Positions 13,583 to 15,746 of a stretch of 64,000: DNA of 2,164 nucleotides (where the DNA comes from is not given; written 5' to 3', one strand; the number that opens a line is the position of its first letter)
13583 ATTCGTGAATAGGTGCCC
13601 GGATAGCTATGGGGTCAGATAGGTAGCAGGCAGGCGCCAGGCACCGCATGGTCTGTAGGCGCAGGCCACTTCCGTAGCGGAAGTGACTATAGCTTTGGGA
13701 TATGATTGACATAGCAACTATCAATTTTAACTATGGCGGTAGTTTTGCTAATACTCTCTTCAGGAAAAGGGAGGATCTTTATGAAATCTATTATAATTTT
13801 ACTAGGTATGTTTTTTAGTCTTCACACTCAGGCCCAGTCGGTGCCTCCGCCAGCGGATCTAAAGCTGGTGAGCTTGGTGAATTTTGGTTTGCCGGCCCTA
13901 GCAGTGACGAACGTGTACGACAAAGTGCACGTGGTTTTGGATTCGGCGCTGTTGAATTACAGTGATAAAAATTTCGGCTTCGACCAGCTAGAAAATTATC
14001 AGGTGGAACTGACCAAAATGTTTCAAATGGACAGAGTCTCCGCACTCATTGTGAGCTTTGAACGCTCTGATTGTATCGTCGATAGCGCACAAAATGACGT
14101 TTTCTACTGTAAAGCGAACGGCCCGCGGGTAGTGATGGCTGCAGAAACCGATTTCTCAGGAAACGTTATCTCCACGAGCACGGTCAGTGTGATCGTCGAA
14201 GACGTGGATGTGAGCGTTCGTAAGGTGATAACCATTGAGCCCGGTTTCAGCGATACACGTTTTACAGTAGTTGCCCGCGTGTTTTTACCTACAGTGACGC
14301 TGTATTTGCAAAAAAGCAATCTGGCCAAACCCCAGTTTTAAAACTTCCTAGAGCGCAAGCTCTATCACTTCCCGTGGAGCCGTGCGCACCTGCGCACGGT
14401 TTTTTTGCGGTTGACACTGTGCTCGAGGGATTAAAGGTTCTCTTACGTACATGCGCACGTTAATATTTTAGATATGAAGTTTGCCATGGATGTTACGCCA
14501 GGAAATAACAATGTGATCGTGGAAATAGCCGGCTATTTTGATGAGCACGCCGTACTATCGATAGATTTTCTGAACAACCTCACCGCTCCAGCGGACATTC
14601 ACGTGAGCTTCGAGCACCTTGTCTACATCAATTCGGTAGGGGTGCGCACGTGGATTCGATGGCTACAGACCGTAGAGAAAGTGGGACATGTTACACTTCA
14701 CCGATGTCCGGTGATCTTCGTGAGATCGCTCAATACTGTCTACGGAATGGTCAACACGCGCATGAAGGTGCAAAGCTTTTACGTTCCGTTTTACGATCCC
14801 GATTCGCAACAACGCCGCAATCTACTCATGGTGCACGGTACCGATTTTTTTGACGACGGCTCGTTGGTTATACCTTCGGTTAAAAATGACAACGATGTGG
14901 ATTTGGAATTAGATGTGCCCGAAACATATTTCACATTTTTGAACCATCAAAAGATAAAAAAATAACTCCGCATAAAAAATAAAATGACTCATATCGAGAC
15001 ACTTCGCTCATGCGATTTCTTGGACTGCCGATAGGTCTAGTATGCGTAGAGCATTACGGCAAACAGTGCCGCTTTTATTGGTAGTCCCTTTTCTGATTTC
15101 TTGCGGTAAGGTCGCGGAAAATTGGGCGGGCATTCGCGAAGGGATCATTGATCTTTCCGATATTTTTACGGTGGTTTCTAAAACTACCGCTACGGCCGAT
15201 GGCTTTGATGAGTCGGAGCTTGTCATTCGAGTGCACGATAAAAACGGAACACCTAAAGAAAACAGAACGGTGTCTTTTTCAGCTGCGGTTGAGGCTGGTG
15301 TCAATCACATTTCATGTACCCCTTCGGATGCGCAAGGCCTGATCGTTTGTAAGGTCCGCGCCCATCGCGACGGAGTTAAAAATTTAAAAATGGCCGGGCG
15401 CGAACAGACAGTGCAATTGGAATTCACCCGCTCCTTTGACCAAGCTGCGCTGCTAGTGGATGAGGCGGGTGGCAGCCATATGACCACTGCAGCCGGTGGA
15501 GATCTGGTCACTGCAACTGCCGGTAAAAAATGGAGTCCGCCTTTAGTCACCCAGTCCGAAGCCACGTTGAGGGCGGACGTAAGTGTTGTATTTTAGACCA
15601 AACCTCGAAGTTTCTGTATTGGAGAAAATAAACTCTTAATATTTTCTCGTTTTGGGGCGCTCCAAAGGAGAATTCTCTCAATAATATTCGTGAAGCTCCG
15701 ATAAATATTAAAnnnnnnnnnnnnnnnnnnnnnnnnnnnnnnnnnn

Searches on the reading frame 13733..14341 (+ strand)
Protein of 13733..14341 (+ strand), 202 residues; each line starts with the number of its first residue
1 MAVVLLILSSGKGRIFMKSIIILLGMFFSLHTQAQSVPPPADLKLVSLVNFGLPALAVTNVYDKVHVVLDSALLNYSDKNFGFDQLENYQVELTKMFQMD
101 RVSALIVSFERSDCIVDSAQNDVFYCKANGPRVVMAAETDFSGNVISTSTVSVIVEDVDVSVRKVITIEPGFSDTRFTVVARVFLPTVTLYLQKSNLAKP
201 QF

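Call 7: search_protein_families(library=ncbifam, proteins=[window:13733-14341:+], max_evalue=0.1)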
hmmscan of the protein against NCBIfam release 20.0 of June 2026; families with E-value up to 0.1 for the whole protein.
window:13733-14341:+ (202 aa): 0 families

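Call 32: search_protein_families(library=pfam, proteins=[window:13733-14341:+], max_evalue=1)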
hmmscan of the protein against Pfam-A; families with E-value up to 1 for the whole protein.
window:13733-14341:+ (202 aa): 1 family
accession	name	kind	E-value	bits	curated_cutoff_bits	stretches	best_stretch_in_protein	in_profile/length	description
PF25812.1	RAD24_helical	-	0.14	12.7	27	1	66-127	31-90/121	Checkpoint protein RAD24-like, helical bundle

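Call 87: search_protein_families(library=phrogs, proteins=[window:13733-14341:+], max_evalue=0.001)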
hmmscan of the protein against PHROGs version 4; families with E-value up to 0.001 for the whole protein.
window:13733-14341:+ (202 aa): 0 families

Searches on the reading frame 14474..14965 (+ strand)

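Call 7: search_protein_families(library=ncbifam, proteins=[window:14474-14965:+], max_evalue=0.1)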
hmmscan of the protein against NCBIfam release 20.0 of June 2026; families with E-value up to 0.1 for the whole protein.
window:14474-14965:+ (163 aa): 1 family
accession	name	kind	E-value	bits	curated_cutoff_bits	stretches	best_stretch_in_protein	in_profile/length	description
TIGR00377.1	ant_ant_sig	superfamily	0.0087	15.9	53.45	1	1-71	1-75/108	anti-sigma factor antagonist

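Call 32: search_protein_families(library=pfam, proteins=[window:14474-14965:+], max_evalue=1)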
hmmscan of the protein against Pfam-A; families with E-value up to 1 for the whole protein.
window:14474-14965:+ (163 aa): 1 family
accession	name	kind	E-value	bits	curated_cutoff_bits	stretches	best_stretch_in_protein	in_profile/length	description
PF13466.11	STAS_2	-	0.12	13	29.2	1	25-91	12-78/80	STAS domain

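Call 87: search_protein_families(library=phrogs, proteins=[window:14474-14965:+], max_evalue=0.001)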
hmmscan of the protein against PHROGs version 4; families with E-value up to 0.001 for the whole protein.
window:14474-14965:+ (163 aa): 0 families

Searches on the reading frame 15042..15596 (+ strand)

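Call 7: search_protein_families(library=ncbifam, proteins=[window:15042-15596:+], max_evalue=0.1)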
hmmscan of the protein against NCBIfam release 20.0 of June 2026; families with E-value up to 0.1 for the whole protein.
window:15042-15596:+ (184 aa): 1 family
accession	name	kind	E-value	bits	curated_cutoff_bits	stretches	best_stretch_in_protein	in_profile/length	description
NF033627.3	intimin_all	equivalog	0.035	11.9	1400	1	46-133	666-752/939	intimin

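Call 32: search_protein_families(library=pfam, proteins=[window:15042-15596:+], max_evalue=1)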
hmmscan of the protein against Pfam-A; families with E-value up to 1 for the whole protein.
window:15042-15596:+ (184 aa): 3 families
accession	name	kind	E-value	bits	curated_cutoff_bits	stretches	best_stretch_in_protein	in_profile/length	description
PF02369.22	Big_1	-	1.5e-08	35.1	34.9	1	44-128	5-92/93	Bacterial Ig-like domain (group 1)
PF09134.16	Invasin_D3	-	8.4e-05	23.5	33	1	44-117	8-80/98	Invasin, domain 3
PF18565.7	Glyco_hydro2_C5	-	0.11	12.8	32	1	45-80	5-42/103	Glycoside hydrolase family 2 C-terminal domain 5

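Call 62: search_protein_families(library=phrogs, proteins=[window:15042-15596:+], max_evalue=1)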
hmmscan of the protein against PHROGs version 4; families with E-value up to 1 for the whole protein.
window:15042-15596:+ (184 aa): 2 families
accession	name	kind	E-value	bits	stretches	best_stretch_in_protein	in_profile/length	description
phrog_32678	-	unknown function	0.029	13.1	1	48-109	1254-1313/1339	-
phrog_35484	-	unknown function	0.16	12.5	0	95-115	3-23/45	-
